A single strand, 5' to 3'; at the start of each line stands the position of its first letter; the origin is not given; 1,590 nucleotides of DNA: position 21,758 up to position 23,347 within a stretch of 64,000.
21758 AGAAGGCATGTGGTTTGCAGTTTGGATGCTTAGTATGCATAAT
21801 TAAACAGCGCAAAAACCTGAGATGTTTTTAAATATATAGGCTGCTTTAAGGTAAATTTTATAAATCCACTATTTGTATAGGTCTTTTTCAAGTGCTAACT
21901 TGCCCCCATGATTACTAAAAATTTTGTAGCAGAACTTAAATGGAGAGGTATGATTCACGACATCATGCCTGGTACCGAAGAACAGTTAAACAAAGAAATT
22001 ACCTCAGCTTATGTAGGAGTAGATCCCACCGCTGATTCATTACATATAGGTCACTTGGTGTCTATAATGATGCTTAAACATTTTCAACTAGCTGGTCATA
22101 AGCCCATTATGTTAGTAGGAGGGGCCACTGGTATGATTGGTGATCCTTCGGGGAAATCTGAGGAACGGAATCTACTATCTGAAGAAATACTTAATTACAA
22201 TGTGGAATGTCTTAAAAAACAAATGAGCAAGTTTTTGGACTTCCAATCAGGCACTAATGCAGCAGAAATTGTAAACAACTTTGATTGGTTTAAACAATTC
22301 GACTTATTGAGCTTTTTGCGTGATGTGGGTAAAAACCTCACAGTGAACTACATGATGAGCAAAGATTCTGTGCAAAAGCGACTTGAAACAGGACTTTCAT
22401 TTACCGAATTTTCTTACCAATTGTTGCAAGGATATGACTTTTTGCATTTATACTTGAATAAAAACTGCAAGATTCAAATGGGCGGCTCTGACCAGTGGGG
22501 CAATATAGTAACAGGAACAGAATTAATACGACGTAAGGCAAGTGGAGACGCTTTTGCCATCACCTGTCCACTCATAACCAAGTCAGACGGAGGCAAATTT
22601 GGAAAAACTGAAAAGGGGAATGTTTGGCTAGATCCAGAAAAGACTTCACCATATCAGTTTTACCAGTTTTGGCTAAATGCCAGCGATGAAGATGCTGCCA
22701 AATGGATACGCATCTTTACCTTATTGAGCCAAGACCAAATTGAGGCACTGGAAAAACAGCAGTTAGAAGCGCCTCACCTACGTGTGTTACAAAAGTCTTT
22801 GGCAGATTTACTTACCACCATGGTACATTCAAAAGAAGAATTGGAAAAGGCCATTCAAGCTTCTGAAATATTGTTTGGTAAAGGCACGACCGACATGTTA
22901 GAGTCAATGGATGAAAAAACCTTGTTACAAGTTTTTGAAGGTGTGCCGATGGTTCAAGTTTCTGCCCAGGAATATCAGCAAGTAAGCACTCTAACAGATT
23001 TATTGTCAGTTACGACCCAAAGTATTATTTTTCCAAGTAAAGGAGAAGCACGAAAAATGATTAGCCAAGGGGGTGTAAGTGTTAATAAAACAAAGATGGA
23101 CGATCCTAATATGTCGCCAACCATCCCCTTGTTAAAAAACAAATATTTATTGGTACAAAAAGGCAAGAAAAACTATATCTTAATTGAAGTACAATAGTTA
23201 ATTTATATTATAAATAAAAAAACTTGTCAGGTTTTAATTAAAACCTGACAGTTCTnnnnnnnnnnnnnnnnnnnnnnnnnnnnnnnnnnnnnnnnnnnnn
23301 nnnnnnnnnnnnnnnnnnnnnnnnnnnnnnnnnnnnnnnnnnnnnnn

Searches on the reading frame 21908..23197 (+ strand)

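Call 20: search_protein_families(library=pfam, proteins=[window:21908-23197:+], max_evalue=0.001)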
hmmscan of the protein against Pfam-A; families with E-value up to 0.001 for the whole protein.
window:21908-23197:+ (429 aa): 3 families
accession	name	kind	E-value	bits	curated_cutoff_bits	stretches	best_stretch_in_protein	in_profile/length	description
PF00579.31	tRNA-synt_1b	-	2.7e-82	276.9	21.1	1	31-323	5-291/292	tRNA synthetases class I (W and Y)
PF22421.1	SYY_C-terminal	-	7e-14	51.9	27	1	340-426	3-83/83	Tyrosine--tRNA ligase SYY-like C-terminal domain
PF01479.30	S4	-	1.7e-05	24.9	22.8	1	376-402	14-40/48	S4 domain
